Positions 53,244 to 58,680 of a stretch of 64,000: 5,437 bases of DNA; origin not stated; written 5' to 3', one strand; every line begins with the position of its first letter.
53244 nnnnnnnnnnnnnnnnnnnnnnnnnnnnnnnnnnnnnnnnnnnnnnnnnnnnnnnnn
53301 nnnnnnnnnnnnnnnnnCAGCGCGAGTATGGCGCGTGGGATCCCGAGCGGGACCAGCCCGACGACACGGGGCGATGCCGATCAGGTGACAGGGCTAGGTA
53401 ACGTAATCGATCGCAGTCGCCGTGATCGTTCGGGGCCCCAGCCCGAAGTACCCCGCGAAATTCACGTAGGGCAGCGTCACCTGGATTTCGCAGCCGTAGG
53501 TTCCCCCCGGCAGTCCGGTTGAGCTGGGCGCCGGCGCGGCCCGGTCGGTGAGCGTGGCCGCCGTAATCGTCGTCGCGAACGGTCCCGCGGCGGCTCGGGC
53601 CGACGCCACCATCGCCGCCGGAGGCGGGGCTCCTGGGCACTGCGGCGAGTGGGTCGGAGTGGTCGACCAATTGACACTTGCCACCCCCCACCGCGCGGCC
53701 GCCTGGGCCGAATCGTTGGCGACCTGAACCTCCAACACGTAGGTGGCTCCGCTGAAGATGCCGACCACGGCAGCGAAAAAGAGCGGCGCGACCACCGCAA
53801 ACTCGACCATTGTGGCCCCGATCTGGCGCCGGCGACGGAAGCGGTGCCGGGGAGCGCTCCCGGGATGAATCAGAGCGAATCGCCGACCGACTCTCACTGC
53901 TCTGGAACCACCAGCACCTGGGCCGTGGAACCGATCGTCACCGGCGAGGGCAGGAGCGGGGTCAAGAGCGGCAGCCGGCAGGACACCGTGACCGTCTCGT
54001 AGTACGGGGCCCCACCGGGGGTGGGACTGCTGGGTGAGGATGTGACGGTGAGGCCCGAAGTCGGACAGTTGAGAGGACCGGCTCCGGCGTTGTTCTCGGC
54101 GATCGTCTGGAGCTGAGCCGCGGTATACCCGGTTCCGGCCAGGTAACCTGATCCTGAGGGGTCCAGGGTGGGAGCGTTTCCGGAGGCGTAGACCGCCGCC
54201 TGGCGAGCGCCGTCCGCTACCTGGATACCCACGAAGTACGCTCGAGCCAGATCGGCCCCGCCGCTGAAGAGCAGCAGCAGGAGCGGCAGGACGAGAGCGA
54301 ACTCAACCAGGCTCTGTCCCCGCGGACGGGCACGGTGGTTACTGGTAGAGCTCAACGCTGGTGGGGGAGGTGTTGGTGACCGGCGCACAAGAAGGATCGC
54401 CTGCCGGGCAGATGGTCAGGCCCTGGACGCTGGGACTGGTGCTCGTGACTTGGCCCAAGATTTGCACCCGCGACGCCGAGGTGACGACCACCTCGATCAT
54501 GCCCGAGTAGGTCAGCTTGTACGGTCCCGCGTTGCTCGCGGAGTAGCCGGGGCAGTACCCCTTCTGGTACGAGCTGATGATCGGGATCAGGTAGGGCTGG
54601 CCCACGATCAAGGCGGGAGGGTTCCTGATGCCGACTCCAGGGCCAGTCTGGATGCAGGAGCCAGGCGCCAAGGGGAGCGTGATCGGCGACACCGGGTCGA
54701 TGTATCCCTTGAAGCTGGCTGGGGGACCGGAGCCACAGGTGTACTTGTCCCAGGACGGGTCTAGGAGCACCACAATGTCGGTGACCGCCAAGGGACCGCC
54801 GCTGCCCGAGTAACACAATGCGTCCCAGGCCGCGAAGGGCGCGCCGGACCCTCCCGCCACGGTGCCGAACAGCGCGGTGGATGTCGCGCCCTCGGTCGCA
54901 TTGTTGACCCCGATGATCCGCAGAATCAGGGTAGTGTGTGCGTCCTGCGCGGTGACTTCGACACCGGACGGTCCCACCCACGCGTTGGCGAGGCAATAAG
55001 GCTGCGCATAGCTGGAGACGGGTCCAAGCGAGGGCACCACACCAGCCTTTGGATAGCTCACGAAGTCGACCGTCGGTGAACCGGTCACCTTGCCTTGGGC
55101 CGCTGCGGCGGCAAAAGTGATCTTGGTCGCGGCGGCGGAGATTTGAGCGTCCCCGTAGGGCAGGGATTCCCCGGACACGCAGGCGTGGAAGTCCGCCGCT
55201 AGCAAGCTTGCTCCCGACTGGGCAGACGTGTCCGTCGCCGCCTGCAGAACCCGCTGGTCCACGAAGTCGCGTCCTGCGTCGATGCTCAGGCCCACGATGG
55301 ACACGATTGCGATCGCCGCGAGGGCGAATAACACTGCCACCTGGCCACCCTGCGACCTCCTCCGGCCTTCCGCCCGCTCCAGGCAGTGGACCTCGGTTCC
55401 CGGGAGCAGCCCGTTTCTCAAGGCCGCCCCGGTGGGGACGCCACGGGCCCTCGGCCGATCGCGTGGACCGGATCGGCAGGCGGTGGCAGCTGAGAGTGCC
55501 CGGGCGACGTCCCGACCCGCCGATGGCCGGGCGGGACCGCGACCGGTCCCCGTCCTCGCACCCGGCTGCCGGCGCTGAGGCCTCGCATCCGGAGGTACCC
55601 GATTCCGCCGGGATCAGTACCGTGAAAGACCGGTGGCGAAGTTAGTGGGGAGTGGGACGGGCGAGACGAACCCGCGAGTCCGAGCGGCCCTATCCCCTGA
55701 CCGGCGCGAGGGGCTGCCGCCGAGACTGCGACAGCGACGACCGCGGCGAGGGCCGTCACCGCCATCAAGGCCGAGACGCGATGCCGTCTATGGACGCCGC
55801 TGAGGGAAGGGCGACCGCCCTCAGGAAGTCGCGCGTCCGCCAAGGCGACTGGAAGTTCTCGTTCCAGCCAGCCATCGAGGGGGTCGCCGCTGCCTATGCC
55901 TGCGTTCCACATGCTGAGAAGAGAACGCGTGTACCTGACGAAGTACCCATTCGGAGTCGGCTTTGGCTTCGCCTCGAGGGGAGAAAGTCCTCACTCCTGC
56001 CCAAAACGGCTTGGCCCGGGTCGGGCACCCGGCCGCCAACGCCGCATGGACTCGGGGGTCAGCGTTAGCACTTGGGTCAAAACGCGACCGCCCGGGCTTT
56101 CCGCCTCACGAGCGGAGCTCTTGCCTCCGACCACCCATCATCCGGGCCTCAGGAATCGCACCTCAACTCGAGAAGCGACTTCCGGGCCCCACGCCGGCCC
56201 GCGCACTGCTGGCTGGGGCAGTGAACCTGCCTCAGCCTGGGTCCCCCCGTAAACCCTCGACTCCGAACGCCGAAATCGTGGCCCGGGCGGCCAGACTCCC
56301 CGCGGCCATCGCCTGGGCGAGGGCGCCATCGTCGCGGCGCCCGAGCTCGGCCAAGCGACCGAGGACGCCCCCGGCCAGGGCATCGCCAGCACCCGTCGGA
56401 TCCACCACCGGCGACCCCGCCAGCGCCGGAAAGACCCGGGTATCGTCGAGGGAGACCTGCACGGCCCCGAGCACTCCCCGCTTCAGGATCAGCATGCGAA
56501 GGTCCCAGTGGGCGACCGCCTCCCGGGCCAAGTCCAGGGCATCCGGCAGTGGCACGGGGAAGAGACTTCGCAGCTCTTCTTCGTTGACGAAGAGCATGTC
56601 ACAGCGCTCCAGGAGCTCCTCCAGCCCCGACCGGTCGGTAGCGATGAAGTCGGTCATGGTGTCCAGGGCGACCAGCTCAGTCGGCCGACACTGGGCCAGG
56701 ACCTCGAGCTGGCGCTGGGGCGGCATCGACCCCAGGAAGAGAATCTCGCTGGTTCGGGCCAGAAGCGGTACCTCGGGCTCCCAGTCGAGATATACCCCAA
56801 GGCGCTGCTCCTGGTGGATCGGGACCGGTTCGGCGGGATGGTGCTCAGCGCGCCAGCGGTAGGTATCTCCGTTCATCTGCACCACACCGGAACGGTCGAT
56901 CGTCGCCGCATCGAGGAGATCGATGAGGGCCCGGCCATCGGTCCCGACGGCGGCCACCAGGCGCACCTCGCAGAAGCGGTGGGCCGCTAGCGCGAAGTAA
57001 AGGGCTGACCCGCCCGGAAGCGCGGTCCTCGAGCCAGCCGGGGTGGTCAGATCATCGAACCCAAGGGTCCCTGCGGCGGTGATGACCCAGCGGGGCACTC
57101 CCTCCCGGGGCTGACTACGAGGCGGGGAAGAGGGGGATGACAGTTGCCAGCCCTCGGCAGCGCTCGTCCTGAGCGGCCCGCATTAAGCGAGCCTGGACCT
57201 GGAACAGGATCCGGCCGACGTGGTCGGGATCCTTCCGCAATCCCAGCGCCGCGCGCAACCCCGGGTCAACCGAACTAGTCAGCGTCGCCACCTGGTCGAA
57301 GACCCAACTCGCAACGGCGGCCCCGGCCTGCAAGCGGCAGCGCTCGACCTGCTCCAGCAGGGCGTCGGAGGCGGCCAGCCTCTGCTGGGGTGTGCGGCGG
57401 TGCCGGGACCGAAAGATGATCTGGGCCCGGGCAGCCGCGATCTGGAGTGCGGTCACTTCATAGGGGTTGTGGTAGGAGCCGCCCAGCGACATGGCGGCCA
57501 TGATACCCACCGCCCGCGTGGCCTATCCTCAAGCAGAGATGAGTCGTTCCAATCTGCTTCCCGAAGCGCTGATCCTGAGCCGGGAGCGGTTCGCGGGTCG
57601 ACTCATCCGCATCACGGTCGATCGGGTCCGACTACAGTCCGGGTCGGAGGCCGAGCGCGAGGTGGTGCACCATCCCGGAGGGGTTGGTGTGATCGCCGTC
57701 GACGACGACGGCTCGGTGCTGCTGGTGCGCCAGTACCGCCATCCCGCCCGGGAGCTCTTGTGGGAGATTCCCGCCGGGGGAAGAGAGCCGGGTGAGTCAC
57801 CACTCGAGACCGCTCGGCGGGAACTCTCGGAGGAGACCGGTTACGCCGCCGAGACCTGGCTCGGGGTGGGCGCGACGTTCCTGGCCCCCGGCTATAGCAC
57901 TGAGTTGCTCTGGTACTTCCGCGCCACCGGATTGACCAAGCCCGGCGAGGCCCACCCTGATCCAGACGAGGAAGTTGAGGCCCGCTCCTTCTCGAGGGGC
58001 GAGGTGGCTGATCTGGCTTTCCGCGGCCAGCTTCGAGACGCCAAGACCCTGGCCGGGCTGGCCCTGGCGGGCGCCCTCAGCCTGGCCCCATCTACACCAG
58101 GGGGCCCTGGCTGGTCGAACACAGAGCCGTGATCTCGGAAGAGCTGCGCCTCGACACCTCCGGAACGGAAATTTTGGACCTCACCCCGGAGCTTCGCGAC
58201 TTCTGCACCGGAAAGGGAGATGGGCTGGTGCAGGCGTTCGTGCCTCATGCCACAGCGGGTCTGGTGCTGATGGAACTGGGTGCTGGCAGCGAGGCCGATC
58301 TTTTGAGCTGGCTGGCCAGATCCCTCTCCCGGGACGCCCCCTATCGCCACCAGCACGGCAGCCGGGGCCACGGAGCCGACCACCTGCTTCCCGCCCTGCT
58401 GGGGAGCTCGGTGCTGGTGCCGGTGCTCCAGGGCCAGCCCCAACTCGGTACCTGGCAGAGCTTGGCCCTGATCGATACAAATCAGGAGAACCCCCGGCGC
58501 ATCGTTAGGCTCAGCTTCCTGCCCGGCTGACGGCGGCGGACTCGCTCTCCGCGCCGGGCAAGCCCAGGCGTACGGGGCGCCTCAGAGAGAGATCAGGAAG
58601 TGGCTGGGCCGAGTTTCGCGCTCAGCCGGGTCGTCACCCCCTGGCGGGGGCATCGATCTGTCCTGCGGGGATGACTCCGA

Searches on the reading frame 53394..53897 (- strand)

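Call 42: search_protein_families(library=pfam, proteins=[window:53394-53897:-])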
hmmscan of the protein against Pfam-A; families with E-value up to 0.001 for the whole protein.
window:53394-53897:- (167 aa): 1 family
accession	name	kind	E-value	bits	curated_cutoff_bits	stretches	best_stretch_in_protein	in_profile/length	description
PF07811.17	TadE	-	1.2e-08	35.3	22.9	1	27-69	1-43/43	TadE-like protein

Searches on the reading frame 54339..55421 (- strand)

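Call 42: search_protein_families(library=pfam, proteins=[window:54339-55421:-])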
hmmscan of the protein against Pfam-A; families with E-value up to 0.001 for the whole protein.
window:54339-55421:- (360 aa): 1 family
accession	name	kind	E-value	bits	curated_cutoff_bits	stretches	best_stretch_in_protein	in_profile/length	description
PF13400.11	Tad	-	9.3e-06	26.3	22.3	1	26-72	1-46/47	Putative Flp pilus-assembly TadE/G-like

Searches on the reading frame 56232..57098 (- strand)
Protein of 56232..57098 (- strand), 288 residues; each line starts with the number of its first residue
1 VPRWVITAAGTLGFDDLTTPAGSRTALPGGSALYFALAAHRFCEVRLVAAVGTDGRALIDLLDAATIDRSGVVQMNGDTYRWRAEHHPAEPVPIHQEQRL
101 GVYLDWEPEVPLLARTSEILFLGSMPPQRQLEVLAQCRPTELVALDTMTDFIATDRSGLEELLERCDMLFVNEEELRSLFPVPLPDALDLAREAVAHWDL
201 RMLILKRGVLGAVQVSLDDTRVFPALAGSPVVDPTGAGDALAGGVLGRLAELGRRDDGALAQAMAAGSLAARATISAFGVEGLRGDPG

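Call 42: search_protein_families(library=pfam, proteins=[window:56232-57098:-])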
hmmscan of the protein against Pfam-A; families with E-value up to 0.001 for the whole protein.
window:56232-57098:- (288 aa): 1 family
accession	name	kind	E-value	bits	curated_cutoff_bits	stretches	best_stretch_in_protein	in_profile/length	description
PF00294.29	PfkB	-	8.2e-22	78.3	25.8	1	21-273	28-292/302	pfkB family carbohydrate kinase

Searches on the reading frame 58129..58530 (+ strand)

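Call 42: search_protein_families(library=pfam, proteins=[window:58129-58530:+])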
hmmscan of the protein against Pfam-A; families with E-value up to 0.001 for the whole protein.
window:58129-58530:+ (133 aa): 1 family
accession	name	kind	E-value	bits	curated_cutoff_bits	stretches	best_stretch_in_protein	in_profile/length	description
PF01894.22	UPF0047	-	5.7e-22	78.5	27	1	17-126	1-114/117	Uncharacterised protein family UPF0047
